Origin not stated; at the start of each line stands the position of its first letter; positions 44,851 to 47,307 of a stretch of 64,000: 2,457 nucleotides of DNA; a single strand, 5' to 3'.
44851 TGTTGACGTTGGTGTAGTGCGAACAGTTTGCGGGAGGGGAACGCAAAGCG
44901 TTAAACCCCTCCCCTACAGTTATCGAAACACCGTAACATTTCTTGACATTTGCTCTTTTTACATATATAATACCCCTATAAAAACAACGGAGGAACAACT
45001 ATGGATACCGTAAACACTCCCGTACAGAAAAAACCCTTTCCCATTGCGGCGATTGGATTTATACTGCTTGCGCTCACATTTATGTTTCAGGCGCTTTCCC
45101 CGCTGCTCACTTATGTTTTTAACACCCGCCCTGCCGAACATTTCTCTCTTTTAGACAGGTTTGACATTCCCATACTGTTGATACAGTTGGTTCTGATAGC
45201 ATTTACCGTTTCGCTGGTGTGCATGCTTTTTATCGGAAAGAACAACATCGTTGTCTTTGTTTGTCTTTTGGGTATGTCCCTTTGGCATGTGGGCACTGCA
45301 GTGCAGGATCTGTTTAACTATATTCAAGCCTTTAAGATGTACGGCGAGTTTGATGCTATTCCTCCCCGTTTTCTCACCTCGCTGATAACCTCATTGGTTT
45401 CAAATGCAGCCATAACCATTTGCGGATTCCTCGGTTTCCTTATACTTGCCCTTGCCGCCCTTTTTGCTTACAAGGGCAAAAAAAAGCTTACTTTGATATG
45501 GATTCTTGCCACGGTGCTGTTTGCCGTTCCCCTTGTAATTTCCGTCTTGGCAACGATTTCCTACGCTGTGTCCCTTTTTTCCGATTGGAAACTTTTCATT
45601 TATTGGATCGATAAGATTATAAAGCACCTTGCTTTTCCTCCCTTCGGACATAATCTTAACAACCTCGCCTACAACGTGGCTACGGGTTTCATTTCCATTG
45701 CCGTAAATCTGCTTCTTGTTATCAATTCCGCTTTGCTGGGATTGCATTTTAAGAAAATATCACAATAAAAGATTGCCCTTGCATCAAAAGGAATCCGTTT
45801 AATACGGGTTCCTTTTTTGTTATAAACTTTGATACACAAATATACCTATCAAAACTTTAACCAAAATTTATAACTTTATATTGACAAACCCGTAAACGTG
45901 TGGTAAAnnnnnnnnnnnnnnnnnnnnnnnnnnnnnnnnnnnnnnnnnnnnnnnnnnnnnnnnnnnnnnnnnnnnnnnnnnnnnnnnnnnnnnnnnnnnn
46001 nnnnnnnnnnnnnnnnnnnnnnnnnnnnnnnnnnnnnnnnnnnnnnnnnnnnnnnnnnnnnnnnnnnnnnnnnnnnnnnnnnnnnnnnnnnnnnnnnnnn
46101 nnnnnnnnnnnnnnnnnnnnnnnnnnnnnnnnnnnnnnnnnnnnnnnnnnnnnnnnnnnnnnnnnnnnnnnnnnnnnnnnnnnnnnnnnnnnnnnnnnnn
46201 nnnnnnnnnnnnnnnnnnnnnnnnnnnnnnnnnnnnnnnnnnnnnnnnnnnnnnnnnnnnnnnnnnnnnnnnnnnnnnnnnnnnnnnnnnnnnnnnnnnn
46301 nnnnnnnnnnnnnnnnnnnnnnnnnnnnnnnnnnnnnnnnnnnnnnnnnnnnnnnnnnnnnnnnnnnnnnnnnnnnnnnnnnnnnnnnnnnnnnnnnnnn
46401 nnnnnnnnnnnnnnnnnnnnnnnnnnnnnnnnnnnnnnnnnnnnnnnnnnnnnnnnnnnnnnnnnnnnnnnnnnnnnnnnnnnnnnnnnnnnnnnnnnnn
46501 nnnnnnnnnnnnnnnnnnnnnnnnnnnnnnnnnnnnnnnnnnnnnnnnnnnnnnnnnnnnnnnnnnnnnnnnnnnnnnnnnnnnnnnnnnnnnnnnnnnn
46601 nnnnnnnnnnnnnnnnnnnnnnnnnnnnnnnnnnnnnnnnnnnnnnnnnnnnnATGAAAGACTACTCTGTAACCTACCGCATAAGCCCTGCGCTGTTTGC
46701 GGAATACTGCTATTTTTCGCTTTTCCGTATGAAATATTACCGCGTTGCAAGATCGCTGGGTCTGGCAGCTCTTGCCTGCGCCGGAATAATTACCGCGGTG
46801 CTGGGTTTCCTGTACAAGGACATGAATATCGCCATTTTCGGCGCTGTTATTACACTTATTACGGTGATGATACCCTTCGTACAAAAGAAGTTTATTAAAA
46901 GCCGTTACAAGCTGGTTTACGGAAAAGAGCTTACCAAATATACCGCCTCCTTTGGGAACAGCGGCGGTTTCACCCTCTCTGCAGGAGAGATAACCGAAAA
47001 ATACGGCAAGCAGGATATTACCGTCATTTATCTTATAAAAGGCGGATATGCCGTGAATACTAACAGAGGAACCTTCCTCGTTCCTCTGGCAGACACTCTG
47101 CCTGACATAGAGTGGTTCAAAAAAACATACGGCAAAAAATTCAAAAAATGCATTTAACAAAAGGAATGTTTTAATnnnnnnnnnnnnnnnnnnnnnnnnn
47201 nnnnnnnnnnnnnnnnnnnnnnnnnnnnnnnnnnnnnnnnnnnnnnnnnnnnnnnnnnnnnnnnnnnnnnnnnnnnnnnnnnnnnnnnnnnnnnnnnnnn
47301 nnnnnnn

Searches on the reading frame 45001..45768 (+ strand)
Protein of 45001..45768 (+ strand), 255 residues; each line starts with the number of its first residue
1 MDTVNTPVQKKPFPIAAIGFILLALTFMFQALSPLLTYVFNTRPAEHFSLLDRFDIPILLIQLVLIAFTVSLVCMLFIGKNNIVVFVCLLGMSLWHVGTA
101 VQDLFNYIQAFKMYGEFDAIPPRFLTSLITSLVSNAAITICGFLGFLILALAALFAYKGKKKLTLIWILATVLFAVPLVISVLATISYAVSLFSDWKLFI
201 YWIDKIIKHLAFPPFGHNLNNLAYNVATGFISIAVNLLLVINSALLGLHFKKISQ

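Call 16: search_protein_families(library=pfam, proteins=[window:45001-45768:+], max_evalue=0.001)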
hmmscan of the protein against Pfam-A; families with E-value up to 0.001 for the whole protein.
window:45001-45768:+ (255 aa): 0 families

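Call 34: search_protein_families(library=ncbifam, proteins=[window:45001-45768:+], max_evalue=1)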
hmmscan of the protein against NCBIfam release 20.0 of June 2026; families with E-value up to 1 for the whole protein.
window:45001-45768:+ (255 aa): 0 families

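Call 35: find_homologous_proteins(query=window:45001-45768:+, max_evalue=0.001)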
Query window:45001-45768:+ (255 aa): 5 proteins with E <= 0.001 among 3220 candidates.
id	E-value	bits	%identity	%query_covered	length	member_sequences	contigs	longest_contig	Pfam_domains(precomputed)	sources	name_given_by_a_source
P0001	5.7e-157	539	100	100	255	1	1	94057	-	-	-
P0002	3.9e-131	454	88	100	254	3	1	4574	-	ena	-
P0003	3.0e-121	422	81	100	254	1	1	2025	-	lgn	-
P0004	8.3e-96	338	67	99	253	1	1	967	-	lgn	-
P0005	1.7e-94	334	65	99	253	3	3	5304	-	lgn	-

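Call 36: find_encoding_contigs(protein=P0002, flank=5000, max_places=4)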
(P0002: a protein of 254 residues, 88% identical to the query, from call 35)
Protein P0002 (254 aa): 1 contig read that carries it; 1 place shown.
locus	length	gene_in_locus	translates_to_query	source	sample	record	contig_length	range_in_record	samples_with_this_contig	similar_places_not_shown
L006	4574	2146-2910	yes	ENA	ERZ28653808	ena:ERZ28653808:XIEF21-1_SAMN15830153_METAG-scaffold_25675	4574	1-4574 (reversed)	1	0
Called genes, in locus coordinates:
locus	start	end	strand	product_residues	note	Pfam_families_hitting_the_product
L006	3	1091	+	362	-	?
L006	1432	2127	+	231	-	-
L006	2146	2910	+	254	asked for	-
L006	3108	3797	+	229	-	PF00072:Response_reg, PF00486:Trans_reg_C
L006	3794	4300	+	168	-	-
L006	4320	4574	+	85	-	?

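Call 37: find_encoding_contigs(protein=P0003, flank=5000, max_places=4)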
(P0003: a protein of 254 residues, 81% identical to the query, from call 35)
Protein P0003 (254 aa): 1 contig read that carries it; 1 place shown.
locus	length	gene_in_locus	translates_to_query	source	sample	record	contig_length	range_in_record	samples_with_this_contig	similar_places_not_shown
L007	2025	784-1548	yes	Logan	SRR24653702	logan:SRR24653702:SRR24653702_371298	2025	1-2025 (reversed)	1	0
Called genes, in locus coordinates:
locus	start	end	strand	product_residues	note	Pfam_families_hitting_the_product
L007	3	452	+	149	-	?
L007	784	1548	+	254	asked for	-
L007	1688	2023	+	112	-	?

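Call 38: find_encoding_contigs(protein=P0005, flank=5000, max_places=4)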
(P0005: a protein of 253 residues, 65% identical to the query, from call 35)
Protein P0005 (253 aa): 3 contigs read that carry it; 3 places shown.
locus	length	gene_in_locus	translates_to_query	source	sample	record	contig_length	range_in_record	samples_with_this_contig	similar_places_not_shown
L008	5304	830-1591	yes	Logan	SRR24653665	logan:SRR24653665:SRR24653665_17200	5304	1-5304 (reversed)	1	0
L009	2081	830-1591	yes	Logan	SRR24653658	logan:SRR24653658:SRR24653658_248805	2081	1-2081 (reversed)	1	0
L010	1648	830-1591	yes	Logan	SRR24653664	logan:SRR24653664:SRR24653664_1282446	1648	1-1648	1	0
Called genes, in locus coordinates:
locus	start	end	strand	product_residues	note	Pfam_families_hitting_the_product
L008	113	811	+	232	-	-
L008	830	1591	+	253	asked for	-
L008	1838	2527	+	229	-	PF00072:Response_reg, PF00486:Trans_reg_C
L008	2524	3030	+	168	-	-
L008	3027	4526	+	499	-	PF02446:Glyco_hydro_77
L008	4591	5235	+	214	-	PF12847:Methyltransf_18, PF04816:TrmK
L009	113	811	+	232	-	-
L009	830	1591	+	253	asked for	-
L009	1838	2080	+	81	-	?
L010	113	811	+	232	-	-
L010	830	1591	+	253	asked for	-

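Call 39: find_encoding_contigs(protein=P0004, flank=5000, max_places=4)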
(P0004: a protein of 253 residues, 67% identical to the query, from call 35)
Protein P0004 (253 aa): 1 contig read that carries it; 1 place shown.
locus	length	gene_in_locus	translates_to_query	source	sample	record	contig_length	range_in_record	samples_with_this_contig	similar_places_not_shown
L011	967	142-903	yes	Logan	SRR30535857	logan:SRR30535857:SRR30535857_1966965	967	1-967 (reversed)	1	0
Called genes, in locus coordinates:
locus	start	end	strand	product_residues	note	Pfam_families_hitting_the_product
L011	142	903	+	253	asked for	-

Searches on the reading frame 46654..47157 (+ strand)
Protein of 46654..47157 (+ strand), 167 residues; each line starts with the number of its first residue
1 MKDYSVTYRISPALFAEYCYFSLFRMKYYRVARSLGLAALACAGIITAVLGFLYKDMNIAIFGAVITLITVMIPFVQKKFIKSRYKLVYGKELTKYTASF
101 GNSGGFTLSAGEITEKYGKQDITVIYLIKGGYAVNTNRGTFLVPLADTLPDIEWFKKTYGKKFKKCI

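Call 16: search_protein_families(library=pfam, proteins=[window:46654-47157:+], max_evalue=0.001)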
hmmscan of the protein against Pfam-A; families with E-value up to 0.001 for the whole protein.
window:46654-47157:+ (167 aa): 0 families

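Call 34: search_protein_families(library=ncbifam, proteins=[window:46654-47157:+], max_evalue=1)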
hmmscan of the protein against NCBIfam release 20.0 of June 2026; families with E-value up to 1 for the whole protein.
window:46654-47157:+ (167 aa): 1 family
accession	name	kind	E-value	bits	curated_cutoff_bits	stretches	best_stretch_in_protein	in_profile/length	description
NF033634.1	SLATT_1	domain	0.11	12.5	41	1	27-75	19-74/132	SLATT domain-containing protein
